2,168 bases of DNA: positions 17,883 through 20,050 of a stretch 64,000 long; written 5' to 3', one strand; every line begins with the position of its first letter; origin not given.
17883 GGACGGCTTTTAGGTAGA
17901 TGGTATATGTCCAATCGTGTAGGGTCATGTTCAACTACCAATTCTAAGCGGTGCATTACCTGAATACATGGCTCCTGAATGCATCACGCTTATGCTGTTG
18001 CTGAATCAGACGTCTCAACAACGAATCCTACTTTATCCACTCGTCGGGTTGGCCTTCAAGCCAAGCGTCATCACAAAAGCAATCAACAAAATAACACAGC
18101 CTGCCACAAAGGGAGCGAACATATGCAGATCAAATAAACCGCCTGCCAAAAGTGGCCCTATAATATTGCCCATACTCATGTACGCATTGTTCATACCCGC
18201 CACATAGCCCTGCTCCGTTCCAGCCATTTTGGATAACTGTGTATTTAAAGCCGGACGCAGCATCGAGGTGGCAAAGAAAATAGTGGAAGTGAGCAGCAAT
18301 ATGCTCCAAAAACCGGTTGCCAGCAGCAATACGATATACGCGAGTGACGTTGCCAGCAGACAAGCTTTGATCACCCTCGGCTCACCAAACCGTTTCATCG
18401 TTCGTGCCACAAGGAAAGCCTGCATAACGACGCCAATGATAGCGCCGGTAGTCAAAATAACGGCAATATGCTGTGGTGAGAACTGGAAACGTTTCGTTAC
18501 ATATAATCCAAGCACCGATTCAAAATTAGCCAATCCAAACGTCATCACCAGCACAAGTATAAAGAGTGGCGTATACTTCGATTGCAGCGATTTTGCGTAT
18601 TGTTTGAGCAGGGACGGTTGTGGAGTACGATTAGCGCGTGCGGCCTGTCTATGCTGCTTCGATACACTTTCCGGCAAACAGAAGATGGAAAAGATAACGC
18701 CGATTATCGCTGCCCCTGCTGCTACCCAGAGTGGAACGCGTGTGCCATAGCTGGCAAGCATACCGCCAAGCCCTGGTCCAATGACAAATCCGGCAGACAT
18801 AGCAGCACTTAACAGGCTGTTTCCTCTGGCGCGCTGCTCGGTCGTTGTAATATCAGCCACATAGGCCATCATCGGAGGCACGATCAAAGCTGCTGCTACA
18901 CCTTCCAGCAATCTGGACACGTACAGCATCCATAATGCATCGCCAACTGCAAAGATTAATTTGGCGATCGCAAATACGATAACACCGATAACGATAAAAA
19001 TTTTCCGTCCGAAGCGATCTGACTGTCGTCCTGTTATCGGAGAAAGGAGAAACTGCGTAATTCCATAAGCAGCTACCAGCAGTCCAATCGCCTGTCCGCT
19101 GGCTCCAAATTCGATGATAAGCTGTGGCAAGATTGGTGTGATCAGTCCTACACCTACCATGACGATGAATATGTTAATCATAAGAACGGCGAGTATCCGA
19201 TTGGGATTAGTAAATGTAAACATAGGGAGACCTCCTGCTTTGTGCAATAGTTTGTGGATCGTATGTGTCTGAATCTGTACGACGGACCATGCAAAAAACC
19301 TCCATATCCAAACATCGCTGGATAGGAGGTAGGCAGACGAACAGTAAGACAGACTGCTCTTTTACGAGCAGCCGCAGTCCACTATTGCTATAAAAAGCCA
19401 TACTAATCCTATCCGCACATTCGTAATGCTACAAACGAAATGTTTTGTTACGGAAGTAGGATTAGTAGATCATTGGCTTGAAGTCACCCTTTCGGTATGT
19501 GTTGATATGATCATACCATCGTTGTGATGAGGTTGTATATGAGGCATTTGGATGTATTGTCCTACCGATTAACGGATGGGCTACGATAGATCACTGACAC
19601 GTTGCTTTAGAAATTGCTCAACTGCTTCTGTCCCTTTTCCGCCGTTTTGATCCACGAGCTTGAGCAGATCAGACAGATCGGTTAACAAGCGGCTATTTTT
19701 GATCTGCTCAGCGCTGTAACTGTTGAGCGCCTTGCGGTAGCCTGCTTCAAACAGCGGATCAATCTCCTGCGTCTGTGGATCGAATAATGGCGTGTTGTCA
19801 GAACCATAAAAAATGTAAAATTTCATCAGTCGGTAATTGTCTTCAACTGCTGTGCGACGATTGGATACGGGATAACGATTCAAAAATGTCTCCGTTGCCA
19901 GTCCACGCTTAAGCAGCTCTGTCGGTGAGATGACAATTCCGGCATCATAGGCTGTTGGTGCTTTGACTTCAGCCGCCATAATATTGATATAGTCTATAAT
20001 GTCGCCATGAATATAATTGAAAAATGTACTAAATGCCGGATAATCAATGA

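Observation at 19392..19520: Three-codon uORF (MIY) embedded in a terminator stem upstream of a Bmr/NorA-type efflux pump: candidate antibiotic-sensing attenuator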

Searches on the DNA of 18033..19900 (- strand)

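Call 4: search_rna_families(source=window, start=18900, end=19900, threshold=evalue, max_evalue=10, show_alignments=3)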
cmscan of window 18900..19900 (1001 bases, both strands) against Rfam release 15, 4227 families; matches with E-value up to 10: 3.
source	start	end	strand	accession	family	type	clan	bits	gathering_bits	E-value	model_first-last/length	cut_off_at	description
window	19293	19505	-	RF02452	ncr1575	Gene; sRNA;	-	27.9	60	0.093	1-212/212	no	Bacillus sRNA ncr1575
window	18900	19008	-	RF00077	SraB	Gene; sRNA;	-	15.8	130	2.2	1-143/169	3'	SraB RNA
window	19709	19744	+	RF01707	JUMPstart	Cis-reg;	-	15.5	35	3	1-38/38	no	JUMPstart RNA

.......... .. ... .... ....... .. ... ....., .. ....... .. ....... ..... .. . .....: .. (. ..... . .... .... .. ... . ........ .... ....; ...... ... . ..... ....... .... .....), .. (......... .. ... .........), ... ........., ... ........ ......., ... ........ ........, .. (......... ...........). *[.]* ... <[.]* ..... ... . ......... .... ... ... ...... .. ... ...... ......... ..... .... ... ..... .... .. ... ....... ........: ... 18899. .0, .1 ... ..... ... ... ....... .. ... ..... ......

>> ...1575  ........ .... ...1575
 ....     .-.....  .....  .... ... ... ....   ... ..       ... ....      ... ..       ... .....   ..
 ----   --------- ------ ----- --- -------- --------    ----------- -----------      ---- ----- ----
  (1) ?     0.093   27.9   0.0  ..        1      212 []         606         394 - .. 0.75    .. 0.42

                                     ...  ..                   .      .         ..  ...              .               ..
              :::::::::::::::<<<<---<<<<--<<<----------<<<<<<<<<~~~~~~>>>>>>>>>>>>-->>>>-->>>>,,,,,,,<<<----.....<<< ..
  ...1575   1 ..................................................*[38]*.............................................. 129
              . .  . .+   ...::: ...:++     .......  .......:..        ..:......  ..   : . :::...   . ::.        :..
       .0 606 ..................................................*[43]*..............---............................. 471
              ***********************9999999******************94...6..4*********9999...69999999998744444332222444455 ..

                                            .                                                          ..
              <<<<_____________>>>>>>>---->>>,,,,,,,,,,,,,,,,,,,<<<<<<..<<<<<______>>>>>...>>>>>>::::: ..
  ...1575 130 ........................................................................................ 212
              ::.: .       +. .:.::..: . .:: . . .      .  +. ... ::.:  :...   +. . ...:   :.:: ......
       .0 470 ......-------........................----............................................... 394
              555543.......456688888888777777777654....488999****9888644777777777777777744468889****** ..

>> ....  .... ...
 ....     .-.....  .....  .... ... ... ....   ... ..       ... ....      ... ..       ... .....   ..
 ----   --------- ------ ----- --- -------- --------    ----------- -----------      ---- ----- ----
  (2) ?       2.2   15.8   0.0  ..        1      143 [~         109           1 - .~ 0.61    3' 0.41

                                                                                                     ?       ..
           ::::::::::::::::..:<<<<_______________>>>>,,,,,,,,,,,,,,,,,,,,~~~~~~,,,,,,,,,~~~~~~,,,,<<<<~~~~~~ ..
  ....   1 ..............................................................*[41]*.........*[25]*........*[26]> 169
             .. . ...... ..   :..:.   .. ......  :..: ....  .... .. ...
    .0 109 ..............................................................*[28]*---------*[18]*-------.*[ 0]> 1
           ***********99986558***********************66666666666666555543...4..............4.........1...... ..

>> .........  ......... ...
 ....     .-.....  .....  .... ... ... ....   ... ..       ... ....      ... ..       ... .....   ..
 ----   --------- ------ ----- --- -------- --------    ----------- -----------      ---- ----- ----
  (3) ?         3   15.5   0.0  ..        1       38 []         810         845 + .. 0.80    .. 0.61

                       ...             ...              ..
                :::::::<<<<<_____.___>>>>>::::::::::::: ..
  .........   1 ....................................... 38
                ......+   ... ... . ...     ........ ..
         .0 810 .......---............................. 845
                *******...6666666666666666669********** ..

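Call 63: search_rna_families(sources=[L010, L009, L014, L008, L027, L030, L015, L006], threshold=evalue, max_evalue=1)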
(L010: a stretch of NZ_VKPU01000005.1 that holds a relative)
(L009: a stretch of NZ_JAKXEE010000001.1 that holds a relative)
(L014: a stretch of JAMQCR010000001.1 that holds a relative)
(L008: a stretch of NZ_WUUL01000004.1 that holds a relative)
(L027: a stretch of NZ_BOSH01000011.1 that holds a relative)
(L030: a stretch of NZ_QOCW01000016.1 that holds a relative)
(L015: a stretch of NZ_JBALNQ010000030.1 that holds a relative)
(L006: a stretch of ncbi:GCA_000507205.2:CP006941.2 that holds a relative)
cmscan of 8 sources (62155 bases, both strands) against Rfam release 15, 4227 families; matches with E-value up to 1: 10.
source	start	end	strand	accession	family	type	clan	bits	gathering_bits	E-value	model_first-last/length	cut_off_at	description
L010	1939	2139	-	RF02452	ncr1575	Gene; sRNA;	-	178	60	1.4e-30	1-212/212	no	Bacillus sRNA ncr1575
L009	4604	4790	+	RF00013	6S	Gene;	-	79.2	46.4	5.6e-14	1-187/187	no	6S / SsrS RNA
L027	7173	7380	-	RF02452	ncr1575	Gene; sRNA;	-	41.1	60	0.012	1-212/212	no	Bacillus sRNA ncr1575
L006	2287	2498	+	RF02452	ncr1575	Gene; sRNA;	-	40.6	60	0.015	1-212/212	no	Bacillus sRNA ncr1575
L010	2021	2245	+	RF02452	ncr1575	Gene; sRNA;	-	40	60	0.019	1-212/212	no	Bacillus sRNA ncr1575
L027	6891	7107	-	RF02452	ncr1575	Gene; sRNA;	-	38.3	60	0.043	1-212/212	no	Bacillus sRNA ncr1575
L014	5633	5841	-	RF02452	ncr1575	Gene; sRNA;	-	34.7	60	0.24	1-212/212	no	Bacillus sRNA ncr1575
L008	4798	4927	+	RF01432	snoR143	Gene; snRNA; snoRNA; HACA-box;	-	26.8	50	0.88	1-169/169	no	small nucleolar RNA snoR143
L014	3691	3741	-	RF02056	STnc390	Gene; sRNA;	-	25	50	0.41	1-60/60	no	Salmonella sRNA STnc390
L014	3679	3732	+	RF02056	STnc390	Gene; sRNA;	-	23.7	50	0.97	1-60/60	no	Salmonella sRNA STnc390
